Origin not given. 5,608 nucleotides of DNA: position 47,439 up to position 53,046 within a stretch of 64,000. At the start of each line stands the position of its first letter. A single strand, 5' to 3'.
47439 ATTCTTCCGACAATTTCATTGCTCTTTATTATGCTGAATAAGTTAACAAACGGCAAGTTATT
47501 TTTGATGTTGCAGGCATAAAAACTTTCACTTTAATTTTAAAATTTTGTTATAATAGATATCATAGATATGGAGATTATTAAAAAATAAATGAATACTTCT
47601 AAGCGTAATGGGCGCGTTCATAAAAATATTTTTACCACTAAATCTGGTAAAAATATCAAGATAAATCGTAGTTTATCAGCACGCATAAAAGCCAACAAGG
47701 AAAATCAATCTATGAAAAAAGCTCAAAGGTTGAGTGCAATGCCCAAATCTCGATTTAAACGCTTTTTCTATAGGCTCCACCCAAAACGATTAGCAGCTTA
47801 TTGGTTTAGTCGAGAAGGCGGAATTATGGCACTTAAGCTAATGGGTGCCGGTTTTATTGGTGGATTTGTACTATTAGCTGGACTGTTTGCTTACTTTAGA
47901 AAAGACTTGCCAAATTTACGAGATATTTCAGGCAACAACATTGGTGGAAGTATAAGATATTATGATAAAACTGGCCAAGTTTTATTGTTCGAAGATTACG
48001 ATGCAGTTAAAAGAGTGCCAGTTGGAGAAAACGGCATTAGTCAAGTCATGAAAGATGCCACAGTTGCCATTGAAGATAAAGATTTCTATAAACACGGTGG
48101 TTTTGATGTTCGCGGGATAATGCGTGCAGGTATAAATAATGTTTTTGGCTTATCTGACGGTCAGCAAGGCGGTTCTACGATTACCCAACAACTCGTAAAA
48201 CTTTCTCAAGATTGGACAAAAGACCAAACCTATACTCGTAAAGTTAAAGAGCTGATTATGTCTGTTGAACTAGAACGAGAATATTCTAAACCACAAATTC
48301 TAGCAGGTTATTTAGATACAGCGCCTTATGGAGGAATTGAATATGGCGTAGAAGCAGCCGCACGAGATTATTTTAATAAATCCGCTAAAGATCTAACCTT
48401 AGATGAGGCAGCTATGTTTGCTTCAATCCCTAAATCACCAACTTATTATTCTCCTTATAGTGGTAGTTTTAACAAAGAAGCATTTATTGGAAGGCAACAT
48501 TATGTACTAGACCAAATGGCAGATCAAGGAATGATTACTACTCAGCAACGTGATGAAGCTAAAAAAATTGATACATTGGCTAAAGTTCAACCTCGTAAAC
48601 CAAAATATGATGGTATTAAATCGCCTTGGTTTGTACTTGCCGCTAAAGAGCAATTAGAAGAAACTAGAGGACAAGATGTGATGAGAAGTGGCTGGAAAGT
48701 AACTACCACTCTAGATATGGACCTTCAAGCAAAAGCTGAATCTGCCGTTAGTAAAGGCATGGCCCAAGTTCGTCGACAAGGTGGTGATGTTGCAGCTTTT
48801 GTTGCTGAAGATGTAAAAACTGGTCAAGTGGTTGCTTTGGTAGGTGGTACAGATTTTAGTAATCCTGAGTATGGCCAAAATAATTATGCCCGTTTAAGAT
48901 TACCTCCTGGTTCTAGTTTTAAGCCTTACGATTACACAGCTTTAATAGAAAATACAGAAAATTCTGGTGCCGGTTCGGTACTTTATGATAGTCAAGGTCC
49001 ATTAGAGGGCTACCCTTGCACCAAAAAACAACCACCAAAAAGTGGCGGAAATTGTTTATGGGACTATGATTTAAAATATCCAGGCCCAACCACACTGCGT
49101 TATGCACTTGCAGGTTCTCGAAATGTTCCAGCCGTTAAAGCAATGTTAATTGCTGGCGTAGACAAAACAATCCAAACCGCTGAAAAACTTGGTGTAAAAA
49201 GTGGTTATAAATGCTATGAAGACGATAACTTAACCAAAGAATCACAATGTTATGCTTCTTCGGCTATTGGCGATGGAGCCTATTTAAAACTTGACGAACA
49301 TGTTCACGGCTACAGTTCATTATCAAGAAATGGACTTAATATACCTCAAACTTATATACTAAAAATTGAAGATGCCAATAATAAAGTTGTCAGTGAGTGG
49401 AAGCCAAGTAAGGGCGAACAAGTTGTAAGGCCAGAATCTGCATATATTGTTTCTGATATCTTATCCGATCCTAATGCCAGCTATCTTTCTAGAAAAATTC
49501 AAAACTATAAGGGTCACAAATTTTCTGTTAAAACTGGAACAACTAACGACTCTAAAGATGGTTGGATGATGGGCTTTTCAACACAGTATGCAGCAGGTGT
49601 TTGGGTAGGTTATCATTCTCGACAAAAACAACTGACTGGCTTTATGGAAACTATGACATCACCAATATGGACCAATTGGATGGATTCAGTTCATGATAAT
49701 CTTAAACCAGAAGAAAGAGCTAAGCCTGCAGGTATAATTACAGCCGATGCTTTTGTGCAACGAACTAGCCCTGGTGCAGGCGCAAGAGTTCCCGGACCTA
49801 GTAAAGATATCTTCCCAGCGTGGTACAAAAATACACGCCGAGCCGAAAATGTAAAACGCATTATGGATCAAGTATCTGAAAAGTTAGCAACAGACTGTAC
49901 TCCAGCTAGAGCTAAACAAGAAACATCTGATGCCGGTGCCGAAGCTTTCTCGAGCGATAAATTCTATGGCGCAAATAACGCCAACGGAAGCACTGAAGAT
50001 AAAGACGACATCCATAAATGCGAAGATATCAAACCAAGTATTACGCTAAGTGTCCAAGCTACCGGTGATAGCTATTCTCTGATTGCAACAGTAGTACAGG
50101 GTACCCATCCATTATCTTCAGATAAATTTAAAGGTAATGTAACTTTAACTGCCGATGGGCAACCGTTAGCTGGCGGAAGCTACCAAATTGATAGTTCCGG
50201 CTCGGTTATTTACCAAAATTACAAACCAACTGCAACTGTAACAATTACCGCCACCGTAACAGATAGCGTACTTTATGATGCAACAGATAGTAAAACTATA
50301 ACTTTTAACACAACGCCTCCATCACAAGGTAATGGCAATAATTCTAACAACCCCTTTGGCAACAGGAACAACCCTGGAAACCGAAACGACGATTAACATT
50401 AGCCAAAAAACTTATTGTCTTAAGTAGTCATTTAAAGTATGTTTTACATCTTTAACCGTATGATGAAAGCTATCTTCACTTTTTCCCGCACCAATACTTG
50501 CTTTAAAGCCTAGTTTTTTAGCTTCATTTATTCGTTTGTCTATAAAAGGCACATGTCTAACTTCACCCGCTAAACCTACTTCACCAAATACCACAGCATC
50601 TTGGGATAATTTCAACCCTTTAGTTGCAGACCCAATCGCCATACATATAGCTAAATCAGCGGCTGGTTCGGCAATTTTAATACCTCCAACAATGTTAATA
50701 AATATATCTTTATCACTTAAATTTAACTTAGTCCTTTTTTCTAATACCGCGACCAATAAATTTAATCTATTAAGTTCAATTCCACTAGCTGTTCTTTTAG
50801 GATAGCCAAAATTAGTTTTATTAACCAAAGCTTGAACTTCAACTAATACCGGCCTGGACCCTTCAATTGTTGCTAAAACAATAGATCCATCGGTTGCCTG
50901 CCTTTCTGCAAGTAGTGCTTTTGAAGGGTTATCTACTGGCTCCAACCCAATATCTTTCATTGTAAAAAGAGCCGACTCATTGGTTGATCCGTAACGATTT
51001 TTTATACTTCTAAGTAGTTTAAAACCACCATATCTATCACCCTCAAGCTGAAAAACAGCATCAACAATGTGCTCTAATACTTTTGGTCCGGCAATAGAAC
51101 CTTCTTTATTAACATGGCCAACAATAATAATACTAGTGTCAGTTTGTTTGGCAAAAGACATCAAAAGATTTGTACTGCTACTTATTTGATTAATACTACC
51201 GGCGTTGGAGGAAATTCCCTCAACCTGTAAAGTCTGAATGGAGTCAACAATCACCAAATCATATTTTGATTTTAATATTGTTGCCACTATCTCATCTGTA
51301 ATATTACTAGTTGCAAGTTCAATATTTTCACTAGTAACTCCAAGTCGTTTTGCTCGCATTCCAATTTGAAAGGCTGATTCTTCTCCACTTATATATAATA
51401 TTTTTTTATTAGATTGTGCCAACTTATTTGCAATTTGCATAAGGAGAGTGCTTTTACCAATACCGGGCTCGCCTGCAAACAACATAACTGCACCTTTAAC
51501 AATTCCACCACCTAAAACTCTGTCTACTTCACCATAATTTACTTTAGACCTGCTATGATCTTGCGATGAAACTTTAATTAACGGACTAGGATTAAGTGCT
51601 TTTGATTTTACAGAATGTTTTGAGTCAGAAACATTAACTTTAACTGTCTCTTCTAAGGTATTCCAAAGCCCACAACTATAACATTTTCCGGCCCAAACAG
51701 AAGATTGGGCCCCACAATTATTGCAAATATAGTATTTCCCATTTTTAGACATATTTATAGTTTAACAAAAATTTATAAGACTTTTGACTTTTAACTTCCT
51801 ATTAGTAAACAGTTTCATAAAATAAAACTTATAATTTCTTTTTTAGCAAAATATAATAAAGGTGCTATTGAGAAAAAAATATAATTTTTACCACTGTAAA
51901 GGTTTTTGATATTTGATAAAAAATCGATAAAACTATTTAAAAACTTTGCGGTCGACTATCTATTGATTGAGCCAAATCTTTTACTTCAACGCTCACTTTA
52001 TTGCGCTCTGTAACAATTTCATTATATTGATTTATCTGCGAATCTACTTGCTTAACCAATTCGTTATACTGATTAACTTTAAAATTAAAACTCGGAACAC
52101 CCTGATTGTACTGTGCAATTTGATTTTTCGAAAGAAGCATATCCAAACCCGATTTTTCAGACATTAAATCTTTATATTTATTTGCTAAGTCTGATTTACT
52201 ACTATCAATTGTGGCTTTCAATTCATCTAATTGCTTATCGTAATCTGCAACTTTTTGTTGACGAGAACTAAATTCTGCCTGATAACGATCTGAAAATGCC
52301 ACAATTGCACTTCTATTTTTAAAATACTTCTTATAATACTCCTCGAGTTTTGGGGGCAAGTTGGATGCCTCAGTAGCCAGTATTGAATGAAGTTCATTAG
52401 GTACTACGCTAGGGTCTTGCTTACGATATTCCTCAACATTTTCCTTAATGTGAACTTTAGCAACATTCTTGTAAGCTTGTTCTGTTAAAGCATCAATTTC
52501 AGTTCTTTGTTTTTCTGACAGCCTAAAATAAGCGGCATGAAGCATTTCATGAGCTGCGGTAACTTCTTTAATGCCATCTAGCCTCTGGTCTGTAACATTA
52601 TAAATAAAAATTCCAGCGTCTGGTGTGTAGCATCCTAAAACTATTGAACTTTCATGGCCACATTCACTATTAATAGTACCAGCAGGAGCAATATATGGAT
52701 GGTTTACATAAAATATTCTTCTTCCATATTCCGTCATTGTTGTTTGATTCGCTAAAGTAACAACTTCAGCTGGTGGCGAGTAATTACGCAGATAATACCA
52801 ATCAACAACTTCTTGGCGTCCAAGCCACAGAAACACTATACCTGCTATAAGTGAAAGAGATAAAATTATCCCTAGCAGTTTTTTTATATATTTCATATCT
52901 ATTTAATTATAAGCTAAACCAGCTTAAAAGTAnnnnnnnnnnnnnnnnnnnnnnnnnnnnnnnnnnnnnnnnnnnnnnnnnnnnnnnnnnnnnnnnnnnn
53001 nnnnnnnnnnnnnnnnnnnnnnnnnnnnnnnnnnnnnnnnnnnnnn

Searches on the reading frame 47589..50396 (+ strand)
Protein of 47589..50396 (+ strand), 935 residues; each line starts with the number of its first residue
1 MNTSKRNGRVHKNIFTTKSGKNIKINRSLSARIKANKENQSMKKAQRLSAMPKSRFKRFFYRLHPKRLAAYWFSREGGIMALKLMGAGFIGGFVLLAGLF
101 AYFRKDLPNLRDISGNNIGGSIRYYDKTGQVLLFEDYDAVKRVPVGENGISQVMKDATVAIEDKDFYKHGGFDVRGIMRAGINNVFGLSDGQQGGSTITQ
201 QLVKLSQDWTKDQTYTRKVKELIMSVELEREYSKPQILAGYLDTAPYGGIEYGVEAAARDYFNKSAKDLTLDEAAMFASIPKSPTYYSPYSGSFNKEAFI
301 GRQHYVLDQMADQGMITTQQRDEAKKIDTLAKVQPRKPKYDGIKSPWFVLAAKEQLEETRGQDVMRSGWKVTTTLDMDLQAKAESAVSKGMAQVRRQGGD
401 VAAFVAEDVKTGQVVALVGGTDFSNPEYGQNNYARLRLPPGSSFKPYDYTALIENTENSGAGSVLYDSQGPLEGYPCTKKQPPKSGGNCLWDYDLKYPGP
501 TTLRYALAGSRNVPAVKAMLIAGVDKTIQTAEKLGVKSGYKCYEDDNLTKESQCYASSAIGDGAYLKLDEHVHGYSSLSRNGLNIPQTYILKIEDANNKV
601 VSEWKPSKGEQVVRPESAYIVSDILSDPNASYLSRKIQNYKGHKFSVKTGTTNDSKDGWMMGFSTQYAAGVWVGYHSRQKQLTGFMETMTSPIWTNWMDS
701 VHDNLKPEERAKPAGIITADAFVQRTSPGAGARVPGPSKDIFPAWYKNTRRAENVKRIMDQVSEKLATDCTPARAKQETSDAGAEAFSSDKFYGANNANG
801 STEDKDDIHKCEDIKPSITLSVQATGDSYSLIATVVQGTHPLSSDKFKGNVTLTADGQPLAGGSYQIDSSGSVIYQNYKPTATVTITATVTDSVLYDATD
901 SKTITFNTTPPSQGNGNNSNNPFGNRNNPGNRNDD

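Call 11: search_protein_families(library=pfam, proteins=[window:47589-50396:+], max_evalue=0.00001)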
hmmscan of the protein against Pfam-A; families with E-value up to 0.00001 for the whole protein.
window:47589-50396:+ (935 aa): 2 families
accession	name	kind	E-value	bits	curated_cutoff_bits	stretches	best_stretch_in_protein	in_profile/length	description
PF00912.28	Transgly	-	1.4e-54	184.6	27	1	139-310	11-177/178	Transglycosylase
PF00905.27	Transpeptidase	-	5e-13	49.4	22.1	1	403-677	2-266/299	Penicillin binding protein transpeptidase domain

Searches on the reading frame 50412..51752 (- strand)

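Call 7: search_protein_families(library=ncbifam, proteins=[window:50412-51752:-])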
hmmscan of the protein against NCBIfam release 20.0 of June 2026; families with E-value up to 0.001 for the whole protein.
window:50412-51752:- (446 aa): 29 families (the best 25 are shown)
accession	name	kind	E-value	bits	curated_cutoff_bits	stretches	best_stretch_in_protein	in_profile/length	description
TIGR00416.1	sms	equivalog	2.2e-152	508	403.05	1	1-424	1-432/454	DNA repair protein RadA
TIGR02237.1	recomb_radB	equivalog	5.4e-13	49.3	172.4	1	76-270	1-209/210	DNA repair and recombination protein RadB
TIGR02903.1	spore_lon_C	equivalog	1.4e-12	46.9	678.8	1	334-420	497-583/615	Lon family ATP-dependent protease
TIGR02902.1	spore_lonB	equivalog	1.8e-12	46.7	723.3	1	329-420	408-499/531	ATP-dependent protease LonB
TIGR03600.1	phage_DnaB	exception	4.8e-11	42.3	498.65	1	73-153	181-261/421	phage replicative helicase, DnaB family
TIGR03881.1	KaiC_arch_4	hypoth_equivalog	8.2e-11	42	247.8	1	72-191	6-109/231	KaiC domain-containing protein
NF006799.0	PRK09302.1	equivalog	1e-10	40.8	408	1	74-143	260-329/515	circadian clock protein KaiC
NF006861.0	PRK09361.1-1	equivalog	6.9e-10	38.8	278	1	74-275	10-232/235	DNA repair and recombination protein RadB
TIGR00764.1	lon_rel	equivalog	9.8e-09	34.3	516.6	1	331-420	468-558/608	ATP-dependent protease LonB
NF052589.1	ArlH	equivalog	1.5e-08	34.6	215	1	74-126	7-59/229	archaellum protein ArlH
TIGR03877.1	thermo_KaiC_1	hypoth_equivalog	2e-07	30.8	307.25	1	70-141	5-76/238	KaiC domain-containing protein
TIGR00665.1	DnaB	equivalog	4.6e-07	29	385.25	1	66-135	175-244/435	replicative DNA helicase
NF006320.0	PRK08533.1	equivalog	6.4e-07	29.2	215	1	70-124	7-61/230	flagellar accessory protein FlaH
NF004629.0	PRK05973.1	equivalog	6.9e-07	28.5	156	1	83-215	60-193/237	DNA helicase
TIGR03880.1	KaiC_arch_3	hypoth_equivalog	1e-06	28.5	249.45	1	76-237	5-177/224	KaiC domain-containing protein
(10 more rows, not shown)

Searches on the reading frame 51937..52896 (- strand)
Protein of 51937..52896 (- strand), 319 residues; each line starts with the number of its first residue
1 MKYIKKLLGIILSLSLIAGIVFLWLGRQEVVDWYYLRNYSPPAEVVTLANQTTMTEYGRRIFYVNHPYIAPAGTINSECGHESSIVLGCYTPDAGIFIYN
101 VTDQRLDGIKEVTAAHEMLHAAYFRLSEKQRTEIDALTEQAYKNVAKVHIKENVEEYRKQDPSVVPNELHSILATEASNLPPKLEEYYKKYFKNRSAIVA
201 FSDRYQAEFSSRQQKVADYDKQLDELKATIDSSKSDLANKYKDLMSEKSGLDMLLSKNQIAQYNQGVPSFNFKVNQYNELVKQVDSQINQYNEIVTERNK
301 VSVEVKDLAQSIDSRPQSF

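Call 7: search_protein_families(library=ncbifam, proteins=[window:51937-52896:-])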
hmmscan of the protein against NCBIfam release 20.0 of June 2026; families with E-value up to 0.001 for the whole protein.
window:51937-52896:- (319 aa): 2 families
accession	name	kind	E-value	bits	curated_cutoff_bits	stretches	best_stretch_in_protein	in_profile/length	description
NF045487.1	ASRP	equivalog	6.2e-05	21.8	300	1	178-313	341-463/593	archaea-specific SMC-related protein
TIGR02168.1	SMC_prok_B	equivalog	0.00044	18.1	567.35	1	233-315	207-289/1181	chromosome segregation protein SMC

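Call 12: search_protein_families(library=pfam, proteins=[window:51937-52896:-], max_evalue=0.00001)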
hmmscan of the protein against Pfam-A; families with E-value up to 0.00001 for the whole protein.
window:51937-52896:- (319 aa): 0 families
